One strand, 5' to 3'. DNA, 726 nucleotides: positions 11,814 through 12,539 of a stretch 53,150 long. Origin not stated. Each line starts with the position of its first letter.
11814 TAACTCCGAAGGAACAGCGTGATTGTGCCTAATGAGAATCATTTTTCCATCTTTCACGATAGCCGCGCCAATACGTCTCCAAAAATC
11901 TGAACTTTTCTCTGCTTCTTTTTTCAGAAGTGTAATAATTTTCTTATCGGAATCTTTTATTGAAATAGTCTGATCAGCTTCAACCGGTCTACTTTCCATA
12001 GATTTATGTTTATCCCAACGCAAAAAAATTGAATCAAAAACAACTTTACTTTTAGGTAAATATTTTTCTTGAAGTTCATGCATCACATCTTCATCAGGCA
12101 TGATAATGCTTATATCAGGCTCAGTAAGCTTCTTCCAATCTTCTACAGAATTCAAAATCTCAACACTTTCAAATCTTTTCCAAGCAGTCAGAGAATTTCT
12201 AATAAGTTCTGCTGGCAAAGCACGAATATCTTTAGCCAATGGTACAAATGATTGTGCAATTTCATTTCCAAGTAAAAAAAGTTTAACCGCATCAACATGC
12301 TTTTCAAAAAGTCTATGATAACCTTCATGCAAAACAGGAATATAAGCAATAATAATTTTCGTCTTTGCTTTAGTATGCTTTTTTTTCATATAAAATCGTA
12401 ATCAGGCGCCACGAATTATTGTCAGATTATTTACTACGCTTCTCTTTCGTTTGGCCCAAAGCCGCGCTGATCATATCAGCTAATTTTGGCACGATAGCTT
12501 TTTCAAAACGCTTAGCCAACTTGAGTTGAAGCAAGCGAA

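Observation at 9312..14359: Thymidylate cluster with unexplained extra enzymes: two HIT proteins, an NTase-fold/deaminase fusion and a stand-alone HxGH nucleotidyltransferase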

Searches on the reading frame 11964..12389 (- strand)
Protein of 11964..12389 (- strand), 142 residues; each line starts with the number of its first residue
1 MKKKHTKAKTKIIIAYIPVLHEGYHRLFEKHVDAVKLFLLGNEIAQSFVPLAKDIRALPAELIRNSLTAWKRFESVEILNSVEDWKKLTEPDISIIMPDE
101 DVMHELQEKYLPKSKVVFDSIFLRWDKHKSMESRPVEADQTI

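Call 30: search_solved_structures(query=A2, max_evalue=10, show_alignments=3)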
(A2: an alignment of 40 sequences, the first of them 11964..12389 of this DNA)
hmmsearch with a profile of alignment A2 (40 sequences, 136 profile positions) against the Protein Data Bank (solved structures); distinct sequences matched with E-value up to 10: 11.
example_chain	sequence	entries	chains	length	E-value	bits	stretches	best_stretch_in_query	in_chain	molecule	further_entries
4tr5_A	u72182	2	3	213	0.43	13.9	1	23-94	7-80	C3larvin | Toxin-like protein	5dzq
8aep_A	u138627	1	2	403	1.2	12.4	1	17-66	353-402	Acetyl-CoA synthetase-like protein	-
1nza_A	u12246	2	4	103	1.3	12.3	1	7-60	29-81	Divalent cation tolerance protein | Divalent Cation Tolerance Protein CutA1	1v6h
7dl2_A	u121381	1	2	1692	1.6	12.1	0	5-70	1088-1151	Isoform 7 of Tuberin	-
9ce3_A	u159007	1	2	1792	1.8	11.9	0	5-70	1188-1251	Isoform 4 of Tuberin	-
4kh5_A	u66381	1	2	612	1.8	11.9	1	7-48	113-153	Nucleoside-triphosphatase 2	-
4a5b_A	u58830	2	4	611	1.8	11.9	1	7-48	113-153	NUCLEOSIDE-TRIPHOSPHATASE 2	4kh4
4jep_A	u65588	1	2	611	1.8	11.8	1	7-48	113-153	Nucleoside-triphosphatase 2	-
4kh6_A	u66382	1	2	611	2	11.7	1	7-48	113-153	Nucleoside-triphosphatase 2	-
4a5a_A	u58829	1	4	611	2.1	11.7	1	7-48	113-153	NUCLEOSIDE-TRIPHOSPHATASE 1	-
4a57_A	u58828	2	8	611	2.1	11.7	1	7-48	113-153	NUCLEOSIDE-TRIPHOSPHATASE 1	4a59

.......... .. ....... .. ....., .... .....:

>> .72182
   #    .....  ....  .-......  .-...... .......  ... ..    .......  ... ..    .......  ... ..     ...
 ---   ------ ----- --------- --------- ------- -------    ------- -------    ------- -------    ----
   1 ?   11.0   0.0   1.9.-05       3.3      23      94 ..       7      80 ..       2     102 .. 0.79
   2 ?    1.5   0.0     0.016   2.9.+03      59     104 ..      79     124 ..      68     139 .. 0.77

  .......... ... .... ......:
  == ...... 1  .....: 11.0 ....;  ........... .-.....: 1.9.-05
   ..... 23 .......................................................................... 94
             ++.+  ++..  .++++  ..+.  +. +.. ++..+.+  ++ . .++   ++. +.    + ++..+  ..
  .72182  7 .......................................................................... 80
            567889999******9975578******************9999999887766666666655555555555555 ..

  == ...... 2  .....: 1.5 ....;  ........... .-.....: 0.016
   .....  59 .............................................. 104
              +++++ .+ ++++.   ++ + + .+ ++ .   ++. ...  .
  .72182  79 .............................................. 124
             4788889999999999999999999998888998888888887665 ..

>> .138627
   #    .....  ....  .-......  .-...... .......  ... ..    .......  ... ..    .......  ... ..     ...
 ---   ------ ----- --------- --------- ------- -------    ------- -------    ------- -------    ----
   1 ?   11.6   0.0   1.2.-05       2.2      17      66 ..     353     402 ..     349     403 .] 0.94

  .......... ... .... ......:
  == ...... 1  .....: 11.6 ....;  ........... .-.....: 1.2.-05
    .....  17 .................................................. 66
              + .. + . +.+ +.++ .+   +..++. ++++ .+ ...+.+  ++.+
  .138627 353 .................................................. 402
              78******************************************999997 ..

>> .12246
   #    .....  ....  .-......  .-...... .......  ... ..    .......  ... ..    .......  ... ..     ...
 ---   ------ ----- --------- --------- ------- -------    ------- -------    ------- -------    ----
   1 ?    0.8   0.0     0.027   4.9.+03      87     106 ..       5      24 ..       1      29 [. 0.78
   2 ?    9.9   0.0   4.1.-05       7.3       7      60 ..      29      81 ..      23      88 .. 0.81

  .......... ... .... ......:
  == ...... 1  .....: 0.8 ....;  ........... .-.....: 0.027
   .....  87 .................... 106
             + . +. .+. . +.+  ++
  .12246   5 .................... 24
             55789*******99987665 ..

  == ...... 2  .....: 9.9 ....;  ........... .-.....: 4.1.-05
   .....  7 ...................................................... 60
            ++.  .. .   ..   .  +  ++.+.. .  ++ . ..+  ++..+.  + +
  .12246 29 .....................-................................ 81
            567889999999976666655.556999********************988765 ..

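Call 31: search_protein_families(library=phrogs, proteins=[window:11964-12389:-], max_evalue=0.01)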
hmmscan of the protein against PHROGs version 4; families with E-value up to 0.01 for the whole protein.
window:11964-12389:- (142 aa): 0 families

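Call 34: predict_structure(alignment_id=A2)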
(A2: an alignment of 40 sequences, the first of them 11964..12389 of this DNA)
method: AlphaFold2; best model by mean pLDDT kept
length: 142 residues; sequences in the alignment: 40
mean_pLDDT: 87.1   pTM: 0.78
mean pLDDT of the five models: 87.1, 86.8, 85.8, 85.1, 84.8
residues with pLDDT >= 90: 98; 70-90: 22; 50-70: 12; < 50: 10
segments of 3 or more residues with pLDDT < 50: 126-131
pLDDT, mean of each block of 10 residues (from residue 1): 79 96 94 97 91 90 97 97 91 94 95 95 59 52 46
secondary structure, 60 per line:
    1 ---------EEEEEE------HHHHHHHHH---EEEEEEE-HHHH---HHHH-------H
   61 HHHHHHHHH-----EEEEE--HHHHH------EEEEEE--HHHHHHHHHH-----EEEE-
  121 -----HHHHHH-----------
elements in order: E10-15 H22-30 E34-40 H42-45 H49-52 H60-69 E75-79 H82-86 E93-98 H101-110 E116-119 H126-131

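Call 35: find_related_loci(query=A2, collection=viral_contigs, flank=8000)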
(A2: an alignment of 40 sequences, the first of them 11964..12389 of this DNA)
Query A2 (142 aa) in viral_contigs; peptide patterns used: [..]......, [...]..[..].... (x = any residue, [..] = any of these).
51 stretches matched a pattern, but none encodes a relative of the query by tblastn (E <= 1e-3).
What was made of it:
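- The N-domain and the HIT proteins have no phage homologues (calls 31, 35).
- Tried and rejected: A scan of viral contigs for the N-domain found no relatives (call 35).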

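Call 37: fold_search(model_id=the predicted structure, library=pdb)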
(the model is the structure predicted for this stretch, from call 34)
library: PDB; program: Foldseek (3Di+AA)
matches with E <= 10: 1134; with E <= 0.001: 0
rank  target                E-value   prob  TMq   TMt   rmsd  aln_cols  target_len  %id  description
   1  2b7l_A                5.5e-03  1.00  0.51  0.61   3.8       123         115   18  Crystal Structure of CTP:Glycerol-3-Phosphate Cytidylyltransferase from Staphylococcus aureus (released 2006-06-27)
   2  1coz_A                8.2e-03  1.00  0.55  0.60   5.3       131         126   16  CTP:GLYCEROL-3-PHOSPHATE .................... FROM BACILLUS SUBTILIS (released 1999-10-06)
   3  3otw_B                1.1e-02  0.99  0.50  0.46   4.5       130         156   14  Structural and Functional Studies of Helicobacter pylori Wild-Type and Mutated Proteins Phosphopantetheine adenylyltra (released 2011-09-14)
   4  8qq1_G                1.1e-02  0.92  0.38  0.28   6.5       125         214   12  SpNOX dehydrogenase domain, mutant F397W in complex with Flavin adenine dinucleotide (FAD) (released 2024-05-08)
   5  3glv_A                1.4e-02  1.00  0.57  0.65   3.8       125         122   11  Crystal structure of the lipopolysaccharide core biosynthesis protein from Thermoplasma volcanium GSS1 (released 2009-05-12)
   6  3fg9_B                3.7e-02  0.85  0.44  0.43   6.4       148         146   11  The crystal structure of an universal stress protein UspA family protein from Lactobacillus plantarum WCFS1 (released 2008-12-23)
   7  1u7h_A                3.7e-02  0.82  0.33  0.16   5.0        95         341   20  Structure and a Proposed Mechanism for Ornithine Cyclodeaminase from Pseudomonas putida (released 2004-11-09)
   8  1x7d_A                3.9e-02  0.75  0.32  0.16   5.6        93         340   19  Crystal Structure Analysis of Ornithine Cyclodeaminase Complexed with NAD and ornithine to 1.6 Angstroms (released 2004-11-09)
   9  2b7l_B                4.2e-02  0.96  0.51  0.60   3.9       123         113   18  Crystal Structure of CTP:Glycerol-3-Phosphate Cytidylyltransferase from Staphylococcus aureus (released 2006-06-27)
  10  3fg9_F                4.2e-02  0.69  0.37  0.38   6.9       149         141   11  The crystal structure of an universal stress protein UspA family protein from Lactobacillus plantarum WCFS1 (released 2008-12-23)
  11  4i9h_C                4.5e-02  0.72  0.39  0.20   8.3       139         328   14  Crystal structure of rabbit LDHA in complex with AP28669 (released 2013-01-23)
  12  3ic6                  4.5e-02  0.47  0.32  0.24   9.2       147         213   15  Crystal structure of putative methylase family protein from Neisseria gonorrhoeae (released 2009-08-04)
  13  3fg9_C                4.8e-02  0.77  0.42  0.41   6.8       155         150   12  The crystal structure of an universal stress protein UspA family protein from Lactobacillus plantarum WCFS1 (released 2008-12-23)
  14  4j0f_B                5.4e-02  0.63  0.38  0.22   9.8       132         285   11  Crystal structure of 3-hydroxyacyl-CoA dehydrogenase from Caenorhadbitis elegans in P212121 space group (released 2014-03-19)
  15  1zjr                  5.8e-02  0.57  0.39  0.30  14.2       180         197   13  Crystal Structure of A. aeolicus TrmH/SpoU tRNA modifying enzyme (released 2005-08-09)
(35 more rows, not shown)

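Call 62: search_protein_representatives(alignment_id=A2)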
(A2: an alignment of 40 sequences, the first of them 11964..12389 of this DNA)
Query: 40 sequences, 136 profile positions. Proteins with E-value up to 0.001 (for the whole library): 581; up to 1e-10: 449; up to 1e-30: 55. The best 150 are listed.
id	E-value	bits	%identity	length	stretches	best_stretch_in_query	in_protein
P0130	6.7e-51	188.1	-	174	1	4-131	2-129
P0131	1.3e-50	187.3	-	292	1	4-136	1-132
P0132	2.4e-49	183.1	-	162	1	4-136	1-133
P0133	3.3e-49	182.6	-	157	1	6-136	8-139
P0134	2.2e-46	173.5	-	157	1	6-127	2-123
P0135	2.6e-44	166.8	-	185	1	5-134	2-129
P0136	3.5e-44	166.4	-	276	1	7-135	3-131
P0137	5.9e-44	165.7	-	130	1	4-133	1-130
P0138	1.6e-42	161.1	-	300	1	5-136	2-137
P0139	9.1e-42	158.6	-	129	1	4-127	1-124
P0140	3.3e-41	156.8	-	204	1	7-136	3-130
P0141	1.1e-40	155.1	-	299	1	5-136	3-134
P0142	3.5e-39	150.2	-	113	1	7-117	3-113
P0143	1.2e-38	148.4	-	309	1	4-133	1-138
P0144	1.4e-38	148.2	-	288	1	6-133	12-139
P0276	1.2e-23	99.9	-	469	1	4-136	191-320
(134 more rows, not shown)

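Call 64: list_cluster_members(proteins=[P0276])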
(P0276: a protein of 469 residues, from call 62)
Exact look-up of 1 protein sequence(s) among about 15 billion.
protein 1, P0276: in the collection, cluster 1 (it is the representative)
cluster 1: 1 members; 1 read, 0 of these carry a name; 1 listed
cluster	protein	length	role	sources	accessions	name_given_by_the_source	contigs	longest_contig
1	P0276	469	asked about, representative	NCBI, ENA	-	-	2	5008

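Call 65: find_encoding_contigs(protein=P0276, flank=5000, max_places=3)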
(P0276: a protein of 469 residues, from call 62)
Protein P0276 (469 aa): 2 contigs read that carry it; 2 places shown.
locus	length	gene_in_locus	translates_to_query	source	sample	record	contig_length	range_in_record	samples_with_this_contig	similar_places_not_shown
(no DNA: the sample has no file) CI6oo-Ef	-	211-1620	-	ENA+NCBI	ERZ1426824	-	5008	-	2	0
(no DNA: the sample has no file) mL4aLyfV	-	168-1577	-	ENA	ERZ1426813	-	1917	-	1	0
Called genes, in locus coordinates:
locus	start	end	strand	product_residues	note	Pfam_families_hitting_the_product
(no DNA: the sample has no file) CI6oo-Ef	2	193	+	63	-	?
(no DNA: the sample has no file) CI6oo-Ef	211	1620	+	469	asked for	PF01467:CTP_transf_like, PF00383:dCMP_cyt_deam_1, PF14437:MafB19-deam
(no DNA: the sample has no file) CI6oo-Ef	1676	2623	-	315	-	PF00186:DHFR_1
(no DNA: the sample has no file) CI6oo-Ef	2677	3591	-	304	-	PF00303:Thymidylat_synt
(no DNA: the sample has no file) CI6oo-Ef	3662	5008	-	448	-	?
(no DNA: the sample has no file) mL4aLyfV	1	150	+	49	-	?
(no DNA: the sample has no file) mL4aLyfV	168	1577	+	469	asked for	PF01467:CTP_transf_like, PF00383:dCMP_cyt_deam_1, PF14437:MafB19-deam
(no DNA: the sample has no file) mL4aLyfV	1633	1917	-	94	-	?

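Call 83: fold_search(model_id=the predicted structure, library=viral)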
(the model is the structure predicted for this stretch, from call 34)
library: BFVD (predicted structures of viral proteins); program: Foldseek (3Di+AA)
matches with E <= 10: 1073; with E <= 0.001: 0
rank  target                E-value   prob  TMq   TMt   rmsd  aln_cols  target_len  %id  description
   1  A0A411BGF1            1.3e-03  1.00  0.49  0.41   4.5       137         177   13  (no name in the UniProt tables at hand)
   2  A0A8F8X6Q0            2.9e-03  0.99  0.44  0.46   6.4       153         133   17  (no name in the UniProt tables at hand)
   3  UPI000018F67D         3.7e-03  0.96  0.42  0.22  12.1       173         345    9  (no name look-up for this kind of identifier)
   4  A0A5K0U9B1            1.2e-02  1.00  0.60  0.24   6.2       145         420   13  ethanolamine-phosphate cytidylyltransferase [Yasminevirus sp. GU-2018]
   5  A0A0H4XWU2            1.3e-02  0.91  0.44  0.13   8.4       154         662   16  Photolyase/cryptochrome alpha/beta domain-containing protein [Salmon gill poxvirus]
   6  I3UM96                1.4e-02  0.98  0.47  0.22   5.5       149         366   13  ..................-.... protein [Colwellia phage 9A]
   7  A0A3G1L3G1            1.4e-02  0.96  0.46  0.33   6.0       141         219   14  Nicotinamide/nicotinate mononucleotide adenylyltransferase [Synechococcus phage S-CBWM1]
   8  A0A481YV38            1.5e-02  0.82  0.37  0.21   7.4       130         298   10  DNA recombination-mediator protein A [Marseillevirus LCMAC102]
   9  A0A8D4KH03            1.5e-02  0.60  0.31  0.20  11.0       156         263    9  (no name in the UniProt tables at hand)
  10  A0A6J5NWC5            1.6e-02  0.87  0.39  0.13   8.6       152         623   14  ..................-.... domain-containing protein [uncultured Caudovirales phage]
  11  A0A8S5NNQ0            2.6e-02  0.38  0.28  0.11  12.1       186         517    9  Cobalamin biosynthesis protein [Myoviridae sp. ctj3P51]
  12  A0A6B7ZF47            2.8e-02  0.15  0.20  0.08  16.7       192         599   10  Uncharacterized protein [Klebsiella phage N1M2]
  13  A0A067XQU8            4.2e-02  0.93  0.51  0.30   8.3       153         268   13  (no name in the UniProt tables at hand)
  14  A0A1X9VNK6            4.2e-02  0.57  0.37  0.17   7.7       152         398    8  Uncharacterized protein [Mimivirus AB-566-O17]
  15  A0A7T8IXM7            4.2e-02  0.23  0.26  0.06  10.0       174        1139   10  (no name in the UniProt tables at hand)
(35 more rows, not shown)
